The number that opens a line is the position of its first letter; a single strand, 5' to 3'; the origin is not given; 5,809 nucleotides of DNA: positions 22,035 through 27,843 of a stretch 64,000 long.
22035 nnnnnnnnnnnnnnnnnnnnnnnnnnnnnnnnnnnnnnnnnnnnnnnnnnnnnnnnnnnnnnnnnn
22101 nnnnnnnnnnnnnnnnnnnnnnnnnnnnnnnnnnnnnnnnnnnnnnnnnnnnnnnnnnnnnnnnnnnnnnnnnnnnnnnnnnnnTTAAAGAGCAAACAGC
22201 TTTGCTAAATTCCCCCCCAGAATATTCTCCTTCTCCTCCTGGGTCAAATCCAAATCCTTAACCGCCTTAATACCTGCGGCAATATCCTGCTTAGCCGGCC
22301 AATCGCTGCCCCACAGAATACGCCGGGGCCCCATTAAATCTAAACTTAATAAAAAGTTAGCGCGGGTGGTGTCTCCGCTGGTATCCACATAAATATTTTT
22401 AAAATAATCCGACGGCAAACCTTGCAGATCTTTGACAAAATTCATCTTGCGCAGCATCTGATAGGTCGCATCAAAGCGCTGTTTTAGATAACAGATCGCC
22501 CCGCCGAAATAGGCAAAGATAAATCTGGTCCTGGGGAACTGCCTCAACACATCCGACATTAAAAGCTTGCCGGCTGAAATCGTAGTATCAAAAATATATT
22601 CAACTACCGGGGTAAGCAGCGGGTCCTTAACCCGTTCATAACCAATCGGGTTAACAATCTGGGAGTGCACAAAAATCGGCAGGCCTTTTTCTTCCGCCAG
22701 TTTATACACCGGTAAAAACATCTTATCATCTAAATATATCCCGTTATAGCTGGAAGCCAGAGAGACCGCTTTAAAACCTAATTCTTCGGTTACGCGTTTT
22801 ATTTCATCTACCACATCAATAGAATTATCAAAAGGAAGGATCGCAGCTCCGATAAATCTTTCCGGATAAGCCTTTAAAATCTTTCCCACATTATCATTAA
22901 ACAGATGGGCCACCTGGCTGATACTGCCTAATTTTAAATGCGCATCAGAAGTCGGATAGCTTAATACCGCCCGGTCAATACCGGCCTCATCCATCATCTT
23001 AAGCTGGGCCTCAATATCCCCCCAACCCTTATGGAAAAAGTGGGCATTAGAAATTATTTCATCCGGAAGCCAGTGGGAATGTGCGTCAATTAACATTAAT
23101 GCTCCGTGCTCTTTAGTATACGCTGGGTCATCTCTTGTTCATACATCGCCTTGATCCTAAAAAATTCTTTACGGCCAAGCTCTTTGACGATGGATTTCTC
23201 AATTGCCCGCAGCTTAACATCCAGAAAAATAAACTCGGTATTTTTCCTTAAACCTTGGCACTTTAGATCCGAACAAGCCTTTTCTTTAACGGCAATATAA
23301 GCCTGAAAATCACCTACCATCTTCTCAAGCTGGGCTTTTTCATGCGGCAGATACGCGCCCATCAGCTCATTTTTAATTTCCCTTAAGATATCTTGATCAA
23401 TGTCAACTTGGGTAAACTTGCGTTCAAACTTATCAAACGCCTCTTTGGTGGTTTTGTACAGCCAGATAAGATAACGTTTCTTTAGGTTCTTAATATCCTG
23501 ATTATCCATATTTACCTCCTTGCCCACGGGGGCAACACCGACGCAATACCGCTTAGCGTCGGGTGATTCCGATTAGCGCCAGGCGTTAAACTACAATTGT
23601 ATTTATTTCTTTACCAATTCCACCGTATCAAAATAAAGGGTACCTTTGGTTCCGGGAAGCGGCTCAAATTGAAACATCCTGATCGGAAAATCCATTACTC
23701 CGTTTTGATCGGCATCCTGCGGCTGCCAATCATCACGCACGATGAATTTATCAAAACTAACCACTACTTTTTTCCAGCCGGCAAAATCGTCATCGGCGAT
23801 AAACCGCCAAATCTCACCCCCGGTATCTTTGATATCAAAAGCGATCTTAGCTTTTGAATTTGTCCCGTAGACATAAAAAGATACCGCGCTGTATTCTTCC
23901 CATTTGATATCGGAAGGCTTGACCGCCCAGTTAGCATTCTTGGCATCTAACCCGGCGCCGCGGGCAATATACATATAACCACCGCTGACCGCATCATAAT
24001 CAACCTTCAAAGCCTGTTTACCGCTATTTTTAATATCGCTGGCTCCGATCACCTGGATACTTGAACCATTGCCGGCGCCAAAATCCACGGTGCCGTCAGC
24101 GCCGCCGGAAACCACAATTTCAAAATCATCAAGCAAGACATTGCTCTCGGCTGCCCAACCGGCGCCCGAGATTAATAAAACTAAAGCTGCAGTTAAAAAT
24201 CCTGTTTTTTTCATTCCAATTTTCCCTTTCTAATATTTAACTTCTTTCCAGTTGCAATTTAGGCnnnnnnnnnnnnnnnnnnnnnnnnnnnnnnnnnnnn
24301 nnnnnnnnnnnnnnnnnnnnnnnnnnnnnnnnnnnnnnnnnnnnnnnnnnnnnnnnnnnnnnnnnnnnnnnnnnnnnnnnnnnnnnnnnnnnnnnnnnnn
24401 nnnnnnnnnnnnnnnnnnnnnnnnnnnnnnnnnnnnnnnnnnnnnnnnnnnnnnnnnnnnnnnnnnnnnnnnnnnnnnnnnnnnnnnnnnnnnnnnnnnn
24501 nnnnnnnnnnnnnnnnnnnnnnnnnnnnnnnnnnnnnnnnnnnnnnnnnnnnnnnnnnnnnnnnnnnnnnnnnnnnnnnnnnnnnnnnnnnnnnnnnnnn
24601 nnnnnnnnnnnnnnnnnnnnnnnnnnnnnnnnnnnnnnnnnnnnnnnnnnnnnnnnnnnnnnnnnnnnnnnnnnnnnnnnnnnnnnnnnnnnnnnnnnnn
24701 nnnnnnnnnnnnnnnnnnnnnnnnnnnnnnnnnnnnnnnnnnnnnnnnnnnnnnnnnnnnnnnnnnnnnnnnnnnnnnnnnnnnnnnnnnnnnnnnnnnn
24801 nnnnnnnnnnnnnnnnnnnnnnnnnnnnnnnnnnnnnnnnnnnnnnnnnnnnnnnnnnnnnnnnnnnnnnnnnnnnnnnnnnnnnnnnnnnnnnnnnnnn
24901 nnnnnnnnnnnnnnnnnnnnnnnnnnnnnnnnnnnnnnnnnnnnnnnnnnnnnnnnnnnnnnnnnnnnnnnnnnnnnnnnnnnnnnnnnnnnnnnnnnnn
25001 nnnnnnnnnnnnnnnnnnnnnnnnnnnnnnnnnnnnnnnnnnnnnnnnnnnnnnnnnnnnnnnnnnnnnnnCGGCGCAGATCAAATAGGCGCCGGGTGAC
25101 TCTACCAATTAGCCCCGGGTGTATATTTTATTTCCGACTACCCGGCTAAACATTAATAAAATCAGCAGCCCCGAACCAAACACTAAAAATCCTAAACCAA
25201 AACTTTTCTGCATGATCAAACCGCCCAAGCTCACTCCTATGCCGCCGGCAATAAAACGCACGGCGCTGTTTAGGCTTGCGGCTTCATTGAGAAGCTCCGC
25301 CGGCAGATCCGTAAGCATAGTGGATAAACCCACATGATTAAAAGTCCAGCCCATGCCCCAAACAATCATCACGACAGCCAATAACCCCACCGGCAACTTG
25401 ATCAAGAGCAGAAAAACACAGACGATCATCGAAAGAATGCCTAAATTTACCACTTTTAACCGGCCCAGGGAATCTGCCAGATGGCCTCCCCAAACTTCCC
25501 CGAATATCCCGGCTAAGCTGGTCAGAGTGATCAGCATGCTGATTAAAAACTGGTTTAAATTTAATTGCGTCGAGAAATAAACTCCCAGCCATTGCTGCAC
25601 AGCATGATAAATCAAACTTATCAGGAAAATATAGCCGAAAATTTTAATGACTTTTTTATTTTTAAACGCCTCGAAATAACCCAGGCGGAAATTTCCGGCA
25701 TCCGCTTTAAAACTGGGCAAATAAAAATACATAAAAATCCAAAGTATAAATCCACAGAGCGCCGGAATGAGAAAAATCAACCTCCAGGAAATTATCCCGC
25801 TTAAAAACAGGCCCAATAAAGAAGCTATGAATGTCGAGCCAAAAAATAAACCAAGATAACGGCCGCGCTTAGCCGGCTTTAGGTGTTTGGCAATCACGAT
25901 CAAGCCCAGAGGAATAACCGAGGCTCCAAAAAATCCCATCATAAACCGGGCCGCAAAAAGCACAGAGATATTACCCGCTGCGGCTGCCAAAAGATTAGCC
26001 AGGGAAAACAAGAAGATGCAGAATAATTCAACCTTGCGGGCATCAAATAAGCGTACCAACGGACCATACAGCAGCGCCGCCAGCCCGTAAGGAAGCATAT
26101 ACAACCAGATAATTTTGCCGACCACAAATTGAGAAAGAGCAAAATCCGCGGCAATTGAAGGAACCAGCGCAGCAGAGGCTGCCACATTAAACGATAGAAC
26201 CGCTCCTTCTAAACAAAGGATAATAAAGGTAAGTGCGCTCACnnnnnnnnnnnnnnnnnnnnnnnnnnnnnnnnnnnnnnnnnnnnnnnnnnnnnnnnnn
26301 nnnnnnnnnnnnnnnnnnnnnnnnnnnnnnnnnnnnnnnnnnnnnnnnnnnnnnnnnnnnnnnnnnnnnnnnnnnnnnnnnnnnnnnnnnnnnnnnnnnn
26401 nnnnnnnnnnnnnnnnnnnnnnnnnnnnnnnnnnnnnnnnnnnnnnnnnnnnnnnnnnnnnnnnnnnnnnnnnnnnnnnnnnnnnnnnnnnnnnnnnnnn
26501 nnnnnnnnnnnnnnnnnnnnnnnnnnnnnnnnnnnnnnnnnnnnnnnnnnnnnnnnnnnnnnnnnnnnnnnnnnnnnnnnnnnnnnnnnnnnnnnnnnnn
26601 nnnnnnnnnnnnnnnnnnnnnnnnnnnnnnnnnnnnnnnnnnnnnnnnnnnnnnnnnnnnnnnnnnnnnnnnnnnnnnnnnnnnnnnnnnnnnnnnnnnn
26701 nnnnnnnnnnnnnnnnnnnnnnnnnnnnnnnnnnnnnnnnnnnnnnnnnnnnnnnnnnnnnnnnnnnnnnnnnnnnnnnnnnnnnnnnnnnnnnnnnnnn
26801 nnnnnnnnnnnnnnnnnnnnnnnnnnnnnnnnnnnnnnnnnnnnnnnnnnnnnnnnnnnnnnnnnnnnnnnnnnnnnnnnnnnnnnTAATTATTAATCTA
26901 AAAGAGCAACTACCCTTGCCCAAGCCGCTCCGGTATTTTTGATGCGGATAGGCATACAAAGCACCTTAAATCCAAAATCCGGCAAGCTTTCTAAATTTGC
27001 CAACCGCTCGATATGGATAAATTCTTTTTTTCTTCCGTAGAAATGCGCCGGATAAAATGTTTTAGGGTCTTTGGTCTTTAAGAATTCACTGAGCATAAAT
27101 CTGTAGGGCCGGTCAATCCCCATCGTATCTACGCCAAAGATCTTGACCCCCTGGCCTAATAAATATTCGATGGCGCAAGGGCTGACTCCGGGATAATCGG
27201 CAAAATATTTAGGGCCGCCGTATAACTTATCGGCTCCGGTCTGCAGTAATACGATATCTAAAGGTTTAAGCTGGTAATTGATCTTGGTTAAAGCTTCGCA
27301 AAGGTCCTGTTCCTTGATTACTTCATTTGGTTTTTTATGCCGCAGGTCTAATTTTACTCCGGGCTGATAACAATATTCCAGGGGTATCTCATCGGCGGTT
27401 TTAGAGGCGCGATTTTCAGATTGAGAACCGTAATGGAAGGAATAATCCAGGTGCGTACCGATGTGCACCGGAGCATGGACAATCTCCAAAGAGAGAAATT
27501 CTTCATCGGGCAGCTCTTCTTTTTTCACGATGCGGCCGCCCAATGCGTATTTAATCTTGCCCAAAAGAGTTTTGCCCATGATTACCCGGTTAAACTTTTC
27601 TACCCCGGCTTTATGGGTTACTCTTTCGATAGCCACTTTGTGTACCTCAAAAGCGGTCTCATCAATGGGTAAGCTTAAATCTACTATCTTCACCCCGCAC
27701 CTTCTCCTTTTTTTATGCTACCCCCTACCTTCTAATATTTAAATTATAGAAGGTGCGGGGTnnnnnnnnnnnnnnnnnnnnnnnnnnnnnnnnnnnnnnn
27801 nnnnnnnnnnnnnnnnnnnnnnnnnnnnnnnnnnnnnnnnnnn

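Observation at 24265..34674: Complete type II (aromatic) polyketide synthase operon in a non-actinobacterial, apparently uncultivated diderm genome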

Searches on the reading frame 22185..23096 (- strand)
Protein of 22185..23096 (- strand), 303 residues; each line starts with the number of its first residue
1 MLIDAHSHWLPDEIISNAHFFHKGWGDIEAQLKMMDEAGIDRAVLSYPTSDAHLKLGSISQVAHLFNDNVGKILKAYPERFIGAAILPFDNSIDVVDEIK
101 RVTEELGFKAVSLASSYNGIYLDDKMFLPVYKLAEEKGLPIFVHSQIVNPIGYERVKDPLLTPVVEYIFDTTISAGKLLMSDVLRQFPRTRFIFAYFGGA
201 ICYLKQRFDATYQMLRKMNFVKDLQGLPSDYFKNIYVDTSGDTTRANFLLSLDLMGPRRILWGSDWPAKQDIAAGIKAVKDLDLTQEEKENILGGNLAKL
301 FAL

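Call 4: search_protein_families(library=pfam, proteins=[window:22185-23096:-], max_evalue=0.01)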
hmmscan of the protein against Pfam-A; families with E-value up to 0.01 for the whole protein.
window:22185-23096:- (303 aa): 1 family
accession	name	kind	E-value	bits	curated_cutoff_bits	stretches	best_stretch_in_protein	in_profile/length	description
PF04909.20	Amidohydro_2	-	6.1e-31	108.7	26.4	1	3-302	1-288/289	Amidohydrolase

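Call 51: search_solved_structures(query=window:22185-23096:-, max_evalue=0.001)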
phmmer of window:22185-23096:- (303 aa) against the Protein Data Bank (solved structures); distinct sequences matched with E-value up to 0.001: 42.
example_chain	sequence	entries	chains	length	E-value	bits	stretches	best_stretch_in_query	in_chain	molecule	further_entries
4icm_A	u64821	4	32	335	5.9e-29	104.8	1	31-302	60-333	5-carboxyvanillate decarboxylase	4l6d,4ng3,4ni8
4igm_A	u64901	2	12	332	4.4e-22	82.2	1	26-297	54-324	2-amino-3-carboxymuconate-6-semialdehyde decarboxylase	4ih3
4ofc_A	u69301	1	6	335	4.6e-22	82.1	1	26-297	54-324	2-amino-3-carboxymuconate-6-semialdehyde decarboxylase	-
2wm1_A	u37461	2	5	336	4.6e-22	82.1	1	26-297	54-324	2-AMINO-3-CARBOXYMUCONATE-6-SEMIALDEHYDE DECARBOXYLASE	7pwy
4ign_A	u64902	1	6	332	4.8e-22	82.1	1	26-297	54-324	2-amino-3-carboxymuconate-6-semialdehyde decarboxylase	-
3nur_A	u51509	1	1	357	8.3e-22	81.3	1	31-302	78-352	Amidohydrolase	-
4inf_A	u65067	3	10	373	2.9e-21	79.5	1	30-302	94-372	METAL-DEPENDENT HYDROLASE | 5-Carboxyvanillate Decarboxylase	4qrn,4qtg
4qs5_A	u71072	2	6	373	1.4e-20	77.2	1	30-302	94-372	Ligw2 Decarboxylase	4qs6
3s4t_A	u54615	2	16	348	1.6e-16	64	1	30-302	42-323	Amidohydrolase 2 | Gamma-resorcylate decarboxylase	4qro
2dvt_A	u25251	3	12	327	3.6e-16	62.8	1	29-270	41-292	Thermophilic reversible gamma-resorcylate decarboxylase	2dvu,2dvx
2gwg_A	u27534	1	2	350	1.2e-12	51.3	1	28-218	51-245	4-oxalomesaconate hydratase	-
6mgt_A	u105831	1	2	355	8.1e-12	48.5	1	27-301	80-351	2-amino-3-carboxymuconate 6-semialdehyde decarboxylase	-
4era_A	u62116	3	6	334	8.5e-12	48.4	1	28-301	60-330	2-amino-3-carboxymuconate 6-semialdehyde decarboxylase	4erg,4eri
6dxq_A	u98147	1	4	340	1.6e-11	47.5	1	30-267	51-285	4-oxalomesaconate hydratase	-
6dwv_B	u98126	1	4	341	1.6e-11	47.5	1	30-267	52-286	4-oxalomesaconate hydratase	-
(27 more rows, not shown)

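Call 52: search_protein_families(library=ncbifam, proteins=[window:22185-23096:-], max_evalue=0.001)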
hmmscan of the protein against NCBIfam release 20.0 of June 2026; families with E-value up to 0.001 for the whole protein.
window:22185-23096:- (303 aa): 1 family
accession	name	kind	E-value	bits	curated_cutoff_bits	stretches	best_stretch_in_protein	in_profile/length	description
NF052480.1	FuconLaconase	equivalog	0.00065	19.3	400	0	245-302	222-285/287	L-fucono-1,5-lactonase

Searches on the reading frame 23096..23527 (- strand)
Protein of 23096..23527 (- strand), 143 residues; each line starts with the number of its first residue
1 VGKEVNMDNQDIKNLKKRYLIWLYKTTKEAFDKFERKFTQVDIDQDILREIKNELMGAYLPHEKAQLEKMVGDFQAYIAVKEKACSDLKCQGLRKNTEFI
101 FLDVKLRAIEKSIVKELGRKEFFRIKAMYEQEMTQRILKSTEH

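Call 4: search_protein_families(library=pfam, proteins=[window:23096-23527:-], max_evalue=0.01)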
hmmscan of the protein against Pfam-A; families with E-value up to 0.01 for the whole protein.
window:23096-23527:- (143 aa): 1 family
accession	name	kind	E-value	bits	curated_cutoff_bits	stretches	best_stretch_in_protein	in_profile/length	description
PF12212.14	PAZ_2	-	0.0059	16.9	23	1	8-47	60-99/127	PAZ domain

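Call 52: search_protein_families(library=ncbifam, proteins=[window:23096-23527:-], max_evalue=0.001)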
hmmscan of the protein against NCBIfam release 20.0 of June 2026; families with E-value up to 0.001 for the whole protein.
window:23096-23527:- (143 aa): 0 families

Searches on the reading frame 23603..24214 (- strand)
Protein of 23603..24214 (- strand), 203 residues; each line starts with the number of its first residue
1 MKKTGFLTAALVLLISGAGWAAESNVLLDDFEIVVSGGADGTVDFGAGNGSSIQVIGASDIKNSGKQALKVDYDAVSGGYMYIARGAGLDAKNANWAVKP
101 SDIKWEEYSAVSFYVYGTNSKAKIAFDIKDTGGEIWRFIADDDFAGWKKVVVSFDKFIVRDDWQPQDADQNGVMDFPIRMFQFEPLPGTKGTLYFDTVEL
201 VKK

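Call 4: search_protein_families(library=pfam, proteins=[window:23603-24214:-], max_evalue=0.01)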
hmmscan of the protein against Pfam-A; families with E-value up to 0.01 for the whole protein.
window:23603-24214:- (203 aa): 2 families
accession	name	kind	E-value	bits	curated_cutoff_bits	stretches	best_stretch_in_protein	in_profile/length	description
PF03425.19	CBM_11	-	5.2e-18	66.2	27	1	24-201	11-180/182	Carbohydrate binding domain (family 11)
PF09092.17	Lyase_N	-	2.9e-05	24.4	26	1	59-200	28-149/166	Lyase, N terminal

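Call 52: search_protein_families(library=ncbifam, proteins=[window:23603-24214:-], max_evalue=0.001)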
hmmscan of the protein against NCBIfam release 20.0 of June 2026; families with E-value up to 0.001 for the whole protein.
window:23603-24214:- (203 aa): 0 families

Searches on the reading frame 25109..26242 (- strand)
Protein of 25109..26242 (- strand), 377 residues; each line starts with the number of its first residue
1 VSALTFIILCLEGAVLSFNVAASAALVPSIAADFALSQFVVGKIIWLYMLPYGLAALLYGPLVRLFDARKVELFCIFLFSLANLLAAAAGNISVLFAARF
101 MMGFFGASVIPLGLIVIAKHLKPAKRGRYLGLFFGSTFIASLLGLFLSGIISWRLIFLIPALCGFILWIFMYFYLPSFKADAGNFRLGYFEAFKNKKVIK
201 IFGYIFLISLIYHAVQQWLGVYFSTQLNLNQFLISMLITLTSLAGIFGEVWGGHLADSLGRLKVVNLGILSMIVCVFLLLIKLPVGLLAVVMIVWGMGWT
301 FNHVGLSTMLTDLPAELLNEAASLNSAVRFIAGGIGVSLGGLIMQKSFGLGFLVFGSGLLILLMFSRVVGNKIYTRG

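Call 3: search_protein_families(library=pfam, proteins=[window:25109-26242:-], max_evalue=0.01)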
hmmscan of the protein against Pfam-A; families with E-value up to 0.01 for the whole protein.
window:25109-26242:- (377 aa): 1 family
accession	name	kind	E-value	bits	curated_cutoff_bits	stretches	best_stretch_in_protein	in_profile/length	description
PF07690.21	MFS_1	-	8e-42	143.8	33.4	1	14-336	6-346/347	Major Facilitator Superfamily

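Call 5: search_protein_families(library=ncbifam, proteins=[window:25109-26242:-], max_evalue=0.001)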
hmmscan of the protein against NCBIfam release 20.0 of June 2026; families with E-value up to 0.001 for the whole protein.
window:25109-26242:- (377 aa): 26 families (the best 25 are shown)
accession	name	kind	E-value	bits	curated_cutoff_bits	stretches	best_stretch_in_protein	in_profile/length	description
TIGR00711.1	efflux_EmrB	subfamily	7.7e-24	84.3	230.2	2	14-178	14-180/485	DHA2 family efflux MFS transporter permease subunit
TIGR00880.1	2_A_01_02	superfamily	2.3e-15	57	131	1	48-176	3-139/141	multidrug resistance protein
TIGR00893.1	2A0114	subfamily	1.3e-14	54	395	1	23-180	14-174/399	D-galactonate transporter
TIGR00710.1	efflux_Bcr_CflA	subfamily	2.9e-14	53.3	200.9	1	25-343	26-351/385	Bcr/CflA family efflux MFS transporter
NF002921.0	PRK03545.1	equivalog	4.2e-13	49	401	1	22-350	31-362/396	sugar transporter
TIGR00895.1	2A0115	subfamily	3.3e-12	46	418.55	1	4-176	21-193/398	aromatic acid/H+ symport family MFS transporter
TIGR00881.1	2A0104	subfamily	9.5e-10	38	407.75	1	24-171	15-167/379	phosphoglycerate transporter protein PgtP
NF008314.0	PRK11102.1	equivalog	1e-09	38.2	303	1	5-180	11-190/396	Bcr/CflA family multidrug efflux MFS transporter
TIGR00886.1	2A0108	subfamily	1.7e-09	37.3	311.7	1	16-293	12-325/368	NarK family nitrate/nitrite MFS transporter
NF008654.0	PRK11652.1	equivalog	2e-09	36.8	479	1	27-367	32-384/397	multidrug efflux MFS transporter EmrD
NF033135.1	cmx_cmrA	equivalog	2.6e-09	36.7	400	1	24-349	23-354/374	Cmx/CmrA family chloramphenicol efflux MFS transporter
TIGR00900.1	2A0121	subfamily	5.9e-09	35.7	319.6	2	196-345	209-361/364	H+ Antiporter protein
NF000218.1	FexA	exception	1.1e-08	34.2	900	1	8-180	25-201/475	chloramphenicol/florfenicol efflux MFS transporter FexA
NF007578.0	PRK10213.1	equivalog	1.2e-08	34.5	584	1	23-372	39-390/396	purine ribonucleoside efflux pump NepI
NF007498.0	PRK10091.1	equivalog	3.6e-08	32.7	499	1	25-368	24-372/390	MFS transporter AraJ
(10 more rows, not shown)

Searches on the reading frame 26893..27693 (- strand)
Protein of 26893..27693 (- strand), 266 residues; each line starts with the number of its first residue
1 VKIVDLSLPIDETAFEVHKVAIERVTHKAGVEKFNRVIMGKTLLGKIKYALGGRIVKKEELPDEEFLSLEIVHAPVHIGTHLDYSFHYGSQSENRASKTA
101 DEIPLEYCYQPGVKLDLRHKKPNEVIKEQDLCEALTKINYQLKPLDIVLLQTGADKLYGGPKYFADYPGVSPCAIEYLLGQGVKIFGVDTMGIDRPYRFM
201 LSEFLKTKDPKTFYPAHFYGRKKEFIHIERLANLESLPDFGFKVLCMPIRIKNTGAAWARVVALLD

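Call 3: search_protein_families(library=pfam, proteins=[window:26893-27693:-], max_evalue=0.01)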
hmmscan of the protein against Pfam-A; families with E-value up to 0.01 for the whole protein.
window:26893-27693:- (266 aa): 1 family
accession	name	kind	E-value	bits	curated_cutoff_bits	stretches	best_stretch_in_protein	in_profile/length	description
PF04199.19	Cyclase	-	2.7e-28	99.4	23.1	1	4-195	1-142/142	Putative cyclase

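Call 5: search_protein_families(library=ncbifam, proteins=[window:26893-27693:-], max_evalue=0.001)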
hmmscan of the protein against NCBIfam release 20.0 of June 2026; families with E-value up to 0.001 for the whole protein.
window:26893-27693:- (266 aa): 1 family
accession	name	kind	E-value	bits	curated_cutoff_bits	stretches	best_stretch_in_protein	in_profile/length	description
TIGR03035.1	trp_arylform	equivalog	5.5e-05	23.2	223.05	1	75-194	44-148/206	arylformamidase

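Call 20: search_solved_structures(query=window:26893-27693:-, max_evalue=1)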
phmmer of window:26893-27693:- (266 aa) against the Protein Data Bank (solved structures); distinct sequences matched with E-value up to 1: 11.
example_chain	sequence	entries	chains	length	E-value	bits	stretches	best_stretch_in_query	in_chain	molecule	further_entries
5nnb_A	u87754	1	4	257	2.8e-07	33.7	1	75-264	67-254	isatin hydrolase A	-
5nna_A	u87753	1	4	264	3.1e-07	33.6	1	75-264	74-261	isatin hydrolase A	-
4j0n_A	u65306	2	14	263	0.0005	23.1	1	75-264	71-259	Isatin hydrolase B | Putative uncharacterized protein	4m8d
8hmo_A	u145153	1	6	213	0.00075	22.5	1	74-262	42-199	Metal-dependent hydrolase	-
2b0a_A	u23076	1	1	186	0.0014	21.6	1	124-193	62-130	Hypothetical protein MJ0783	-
5nmp_A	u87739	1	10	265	0.0018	21.3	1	77-265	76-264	Isatin hydrolase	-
6bnz_A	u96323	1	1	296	0.16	14.8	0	48-120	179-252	Lactoylglutathione lyase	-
6bnn_A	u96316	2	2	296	0.17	14.8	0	48-119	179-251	Lactoylglutathione lyase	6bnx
5d7z_A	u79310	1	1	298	0.17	14.8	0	48-120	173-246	Lactoylglutathione lyase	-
4cob_A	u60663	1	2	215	0.64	12.9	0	167-198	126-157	KYNURENINE FORMAMIDASE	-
4cog_A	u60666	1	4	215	0.85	12.5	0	161-195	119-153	KYNURENINE FORMAMIDASE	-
